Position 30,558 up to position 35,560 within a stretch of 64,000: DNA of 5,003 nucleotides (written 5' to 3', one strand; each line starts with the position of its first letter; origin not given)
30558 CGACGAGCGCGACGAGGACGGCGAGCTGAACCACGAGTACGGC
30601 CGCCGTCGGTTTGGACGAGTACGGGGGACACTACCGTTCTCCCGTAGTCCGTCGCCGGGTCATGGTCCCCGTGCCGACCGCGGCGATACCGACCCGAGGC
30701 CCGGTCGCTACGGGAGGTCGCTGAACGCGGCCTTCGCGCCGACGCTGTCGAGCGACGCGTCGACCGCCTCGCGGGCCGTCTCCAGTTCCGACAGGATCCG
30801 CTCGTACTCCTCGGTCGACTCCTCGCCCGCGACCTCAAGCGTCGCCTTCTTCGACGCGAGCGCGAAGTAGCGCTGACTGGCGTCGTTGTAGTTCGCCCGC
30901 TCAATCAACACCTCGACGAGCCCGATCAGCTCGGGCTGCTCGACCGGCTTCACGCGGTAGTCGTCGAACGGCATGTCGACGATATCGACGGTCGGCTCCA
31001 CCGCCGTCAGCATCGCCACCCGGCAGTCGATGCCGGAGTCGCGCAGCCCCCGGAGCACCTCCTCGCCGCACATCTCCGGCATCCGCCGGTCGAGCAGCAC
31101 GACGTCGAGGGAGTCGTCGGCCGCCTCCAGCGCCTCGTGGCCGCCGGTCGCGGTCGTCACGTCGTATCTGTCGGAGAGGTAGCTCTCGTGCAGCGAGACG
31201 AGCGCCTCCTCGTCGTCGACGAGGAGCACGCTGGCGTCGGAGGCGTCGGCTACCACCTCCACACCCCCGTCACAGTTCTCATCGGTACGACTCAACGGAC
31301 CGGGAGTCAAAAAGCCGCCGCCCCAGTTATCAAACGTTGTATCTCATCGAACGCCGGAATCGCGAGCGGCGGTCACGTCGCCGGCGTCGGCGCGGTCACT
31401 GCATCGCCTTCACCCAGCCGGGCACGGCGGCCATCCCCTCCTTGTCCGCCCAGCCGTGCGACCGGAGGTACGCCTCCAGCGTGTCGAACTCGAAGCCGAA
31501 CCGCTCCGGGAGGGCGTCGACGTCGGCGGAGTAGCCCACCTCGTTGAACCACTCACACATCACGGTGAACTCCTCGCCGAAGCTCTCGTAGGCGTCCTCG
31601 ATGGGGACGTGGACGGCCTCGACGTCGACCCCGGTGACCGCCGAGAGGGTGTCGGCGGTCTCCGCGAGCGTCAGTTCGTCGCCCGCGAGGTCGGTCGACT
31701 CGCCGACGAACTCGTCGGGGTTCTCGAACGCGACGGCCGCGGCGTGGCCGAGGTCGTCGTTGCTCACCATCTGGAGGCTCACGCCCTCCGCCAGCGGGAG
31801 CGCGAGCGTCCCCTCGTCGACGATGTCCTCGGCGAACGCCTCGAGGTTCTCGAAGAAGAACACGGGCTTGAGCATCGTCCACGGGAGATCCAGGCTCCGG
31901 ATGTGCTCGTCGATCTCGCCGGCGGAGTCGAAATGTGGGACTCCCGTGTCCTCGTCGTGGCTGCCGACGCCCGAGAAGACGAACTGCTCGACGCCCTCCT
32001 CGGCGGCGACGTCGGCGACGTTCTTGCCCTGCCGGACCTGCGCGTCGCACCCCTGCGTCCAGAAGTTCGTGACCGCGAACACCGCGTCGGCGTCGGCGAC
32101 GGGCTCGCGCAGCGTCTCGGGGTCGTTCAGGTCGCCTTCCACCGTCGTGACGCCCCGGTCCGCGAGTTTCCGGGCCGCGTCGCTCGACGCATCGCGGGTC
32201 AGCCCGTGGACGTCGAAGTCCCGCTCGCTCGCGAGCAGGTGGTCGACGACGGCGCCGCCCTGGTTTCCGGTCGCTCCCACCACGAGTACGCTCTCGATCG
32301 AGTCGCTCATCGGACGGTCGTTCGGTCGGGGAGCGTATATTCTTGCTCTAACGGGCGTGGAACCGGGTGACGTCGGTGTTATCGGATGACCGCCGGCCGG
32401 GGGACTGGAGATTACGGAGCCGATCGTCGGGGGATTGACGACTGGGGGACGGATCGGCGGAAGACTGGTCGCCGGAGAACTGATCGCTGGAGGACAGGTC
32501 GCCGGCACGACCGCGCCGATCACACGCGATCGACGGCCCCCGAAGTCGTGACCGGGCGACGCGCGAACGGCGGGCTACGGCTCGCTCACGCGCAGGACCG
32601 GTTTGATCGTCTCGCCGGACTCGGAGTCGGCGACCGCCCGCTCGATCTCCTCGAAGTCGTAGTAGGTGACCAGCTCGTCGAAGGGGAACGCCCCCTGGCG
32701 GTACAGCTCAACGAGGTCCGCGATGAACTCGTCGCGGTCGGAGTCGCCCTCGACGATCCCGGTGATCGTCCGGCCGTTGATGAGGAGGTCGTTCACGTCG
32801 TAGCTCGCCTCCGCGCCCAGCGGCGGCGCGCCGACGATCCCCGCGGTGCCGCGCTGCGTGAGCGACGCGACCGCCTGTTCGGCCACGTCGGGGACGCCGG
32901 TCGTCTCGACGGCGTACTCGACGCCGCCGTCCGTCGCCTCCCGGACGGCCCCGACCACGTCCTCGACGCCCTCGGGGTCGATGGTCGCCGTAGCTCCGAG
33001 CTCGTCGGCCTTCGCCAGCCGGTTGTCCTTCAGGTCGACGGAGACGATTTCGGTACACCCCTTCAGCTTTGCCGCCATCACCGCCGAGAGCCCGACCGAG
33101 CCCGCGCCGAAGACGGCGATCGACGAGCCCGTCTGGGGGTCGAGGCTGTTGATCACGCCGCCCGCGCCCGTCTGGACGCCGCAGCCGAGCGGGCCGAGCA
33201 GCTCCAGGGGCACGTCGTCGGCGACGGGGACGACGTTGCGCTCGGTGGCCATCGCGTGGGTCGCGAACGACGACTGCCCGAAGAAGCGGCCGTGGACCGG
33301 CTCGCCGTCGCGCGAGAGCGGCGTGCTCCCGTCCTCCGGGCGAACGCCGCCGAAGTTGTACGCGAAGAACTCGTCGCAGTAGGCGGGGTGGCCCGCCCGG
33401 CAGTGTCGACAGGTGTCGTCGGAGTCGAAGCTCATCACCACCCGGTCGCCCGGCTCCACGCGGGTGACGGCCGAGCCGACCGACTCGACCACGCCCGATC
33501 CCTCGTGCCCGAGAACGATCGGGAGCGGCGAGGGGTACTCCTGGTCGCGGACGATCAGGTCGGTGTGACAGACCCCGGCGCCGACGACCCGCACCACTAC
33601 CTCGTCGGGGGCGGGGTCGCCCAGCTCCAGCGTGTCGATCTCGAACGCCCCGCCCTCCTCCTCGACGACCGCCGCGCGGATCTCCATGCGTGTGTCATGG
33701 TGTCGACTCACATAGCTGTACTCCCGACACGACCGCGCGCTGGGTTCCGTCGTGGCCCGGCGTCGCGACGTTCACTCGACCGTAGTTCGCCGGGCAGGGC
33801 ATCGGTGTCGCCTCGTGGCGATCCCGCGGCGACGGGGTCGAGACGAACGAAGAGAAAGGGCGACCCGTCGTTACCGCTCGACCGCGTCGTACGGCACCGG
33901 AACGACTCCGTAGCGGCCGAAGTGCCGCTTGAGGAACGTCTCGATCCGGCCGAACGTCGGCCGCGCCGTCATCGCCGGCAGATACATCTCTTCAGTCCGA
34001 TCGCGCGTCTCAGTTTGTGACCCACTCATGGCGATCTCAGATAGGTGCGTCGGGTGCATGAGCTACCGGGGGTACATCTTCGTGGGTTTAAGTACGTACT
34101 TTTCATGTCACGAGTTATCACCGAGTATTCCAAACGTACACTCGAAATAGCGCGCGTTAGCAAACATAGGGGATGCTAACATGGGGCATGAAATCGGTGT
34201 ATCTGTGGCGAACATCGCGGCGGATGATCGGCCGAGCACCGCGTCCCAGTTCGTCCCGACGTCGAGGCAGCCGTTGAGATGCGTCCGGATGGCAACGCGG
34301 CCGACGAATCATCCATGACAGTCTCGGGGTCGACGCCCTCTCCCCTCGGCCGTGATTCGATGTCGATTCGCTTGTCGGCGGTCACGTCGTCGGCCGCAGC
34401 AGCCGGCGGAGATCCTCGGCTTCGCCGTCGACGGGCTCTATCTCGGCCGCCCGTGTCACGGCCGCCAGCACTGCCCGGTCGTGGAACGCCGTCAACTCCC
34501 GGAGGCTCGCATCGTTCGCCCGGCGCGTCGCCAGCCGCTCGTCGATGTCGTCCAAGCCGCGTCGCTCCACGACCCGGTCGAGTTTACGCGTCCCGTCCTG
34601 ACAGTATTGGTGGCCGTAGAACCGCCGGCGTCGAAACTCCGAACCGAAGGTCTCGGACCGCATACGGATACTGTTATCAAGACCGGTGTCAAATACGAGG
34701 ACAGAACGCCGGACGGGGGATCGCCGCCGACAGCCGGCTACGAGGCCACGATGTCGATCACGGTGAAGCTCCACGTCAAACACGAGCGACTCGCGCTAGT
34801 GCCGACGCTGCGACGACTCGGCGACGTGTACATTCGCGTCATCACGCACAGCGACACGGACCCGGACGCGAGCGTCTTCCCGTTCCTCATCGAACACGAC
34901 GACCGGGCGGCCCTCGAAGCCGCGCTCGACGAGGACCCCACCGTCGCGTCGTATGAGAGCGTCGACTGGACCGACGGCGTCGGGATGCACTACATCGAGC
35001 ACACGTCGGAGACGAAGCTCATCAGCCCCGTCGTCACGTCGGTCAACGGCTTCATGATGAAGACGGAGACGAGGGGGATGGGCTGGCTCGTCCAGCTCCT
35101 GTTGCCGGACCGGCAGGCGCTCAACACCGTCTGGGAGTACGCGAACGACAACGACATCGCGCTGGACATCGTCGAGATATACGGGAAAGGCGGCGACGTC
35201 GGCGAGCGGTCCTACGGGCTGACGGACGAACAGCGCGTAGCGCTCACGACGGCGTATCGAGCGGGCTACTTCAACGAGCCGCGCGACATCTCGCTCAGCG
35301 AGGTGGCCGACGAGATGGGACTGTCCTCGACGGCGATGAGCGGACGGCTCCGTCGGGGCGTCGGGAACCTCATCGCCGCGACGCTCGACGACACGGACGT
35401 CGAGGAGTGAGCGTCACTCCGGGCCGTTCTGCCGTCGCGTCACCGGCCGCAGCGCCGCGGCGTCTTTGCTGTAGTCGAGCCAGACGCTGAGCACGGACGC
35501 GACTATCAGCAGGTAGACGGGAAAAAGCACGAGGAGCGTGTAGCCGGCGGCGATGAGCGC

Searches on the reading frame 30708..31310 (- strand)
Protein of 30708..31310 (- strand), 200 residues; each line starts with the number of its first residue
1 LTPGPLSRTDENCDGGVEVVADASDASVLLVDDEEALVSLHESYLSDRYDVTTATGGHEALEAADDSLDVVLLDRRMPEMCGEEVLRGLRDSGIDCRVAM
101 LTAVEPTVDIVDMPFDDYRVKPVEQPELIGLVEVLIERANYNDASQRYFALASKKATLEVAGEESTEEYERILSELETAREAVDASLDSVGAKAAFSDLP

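Call 11: search_protein_families(library=pfam, proteins=[window:30708-31310:-])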
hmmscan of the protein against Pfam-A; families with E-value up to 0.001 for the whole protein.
window:30708-31310:- (200 aa): 2 families
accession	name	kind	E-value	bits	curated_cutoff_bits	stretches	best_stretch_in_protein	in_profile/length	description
PF00072.30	Response_reg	-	5.5e-15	55.9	30.2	1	28-132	1-110/111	Response regulator receiver domain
PF08663.15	HalX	-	1.1e-10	42.2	23.2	1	137-198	1-66/68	HalX domain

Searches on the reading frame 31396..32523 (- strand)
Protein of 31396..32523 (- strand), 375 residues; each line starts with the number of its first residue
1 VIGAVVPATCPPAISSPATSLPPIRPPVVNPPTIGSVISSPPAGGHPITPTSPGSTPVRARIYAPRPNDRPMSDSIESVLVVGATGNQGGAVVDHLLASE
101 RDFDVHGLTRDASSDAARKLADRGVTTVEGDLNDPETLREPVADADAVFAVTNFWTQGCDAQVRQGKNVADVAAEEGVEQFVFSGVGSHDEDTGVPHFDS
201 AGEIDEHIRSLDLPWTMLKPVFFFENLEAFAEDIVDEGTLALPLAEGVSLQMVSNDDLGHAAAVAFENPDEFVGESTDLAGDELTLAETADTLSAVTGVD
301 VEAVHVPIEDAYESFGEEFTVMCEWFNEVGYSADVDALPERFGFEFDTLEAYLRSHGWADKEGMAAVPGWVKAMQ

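Call 11: search_protein_families(library=pfam, proteins=[window:31396-32523:-])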
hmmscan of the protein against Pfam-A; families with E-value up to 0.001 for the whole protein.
window:31396-32523:- (375 aa): 5 families
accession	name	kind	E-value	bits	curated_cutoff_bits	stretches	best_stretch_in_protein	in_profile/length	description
PF05368.20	NmrA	-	2.1e-55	188.8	27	1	78-352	4-297/298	NmrA-like family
PF13460.12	NAD_binding_10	-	3.9e-21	76.2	27.2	1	83-234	1-156/184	NAD(P)H-binding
PF01370.27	Epimerase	-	9.6e-09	35.4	20.9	1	79-185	1-114/240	NAD dependent epimerase/dehydratase family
PF01073.25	3Beta_HSD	-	0.00026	20.6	22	1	80-184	1-114/280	3-beta hydroxysteroid dehydrogenase/isomerase family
PF02254.24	TrkA_N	-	0.0007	20.3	23.8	1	80-153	2-71/116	TrkA-N domain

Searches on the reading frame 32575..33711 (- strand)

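Call 11: search_protein_families(library=pfam, proteins=[window:32575-33711:-])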
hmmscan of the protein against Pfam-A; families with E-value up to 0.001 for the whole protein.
window:32575-33711:- (378 aa): 4 families
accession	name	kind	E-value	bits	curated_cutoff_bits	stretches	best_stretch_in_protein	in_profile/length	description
PF00107.32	ADH_zinc_N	-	5.3e-27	94.8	31.8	1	206-331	2-122/129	Zinc-binding dehydrogenase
PF08240.17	ADH_N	-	4.1e-24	85.3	23.5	1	35-163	2-102/104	Alcohol dehydrogenase GroES-like domain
PF16912.11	Glu_dehyd_C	-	8.3e-10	38.9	34.9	1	196-373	32-209/211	Glucose dehydrogenase C-terminus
PF13602.12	ADH_zinc_N_2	-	6.3e-06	27.6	27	1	238-368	1-128/134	Zinc-binding dehydrogenase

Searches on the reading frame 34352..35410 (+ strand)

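Call 5: search_protein_families(library=pfam, proteins=[window:34352-35410:+], max_evalue=0.01)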
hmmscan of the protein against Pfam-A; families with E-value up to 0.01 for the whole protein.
window:34352-35410:+ (352 aa): 2 families
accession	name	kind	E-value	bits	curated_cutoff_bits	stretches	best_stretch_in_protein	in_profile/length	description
PF04967.18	HTH_10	-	4.1e-16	59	23.1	1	290-341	1-52/53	HTH DNA binding domain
PF15915.11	BAT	-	0.0095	16.2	25.8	0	171-269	38-134/156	GAF and HTH_10 associated domain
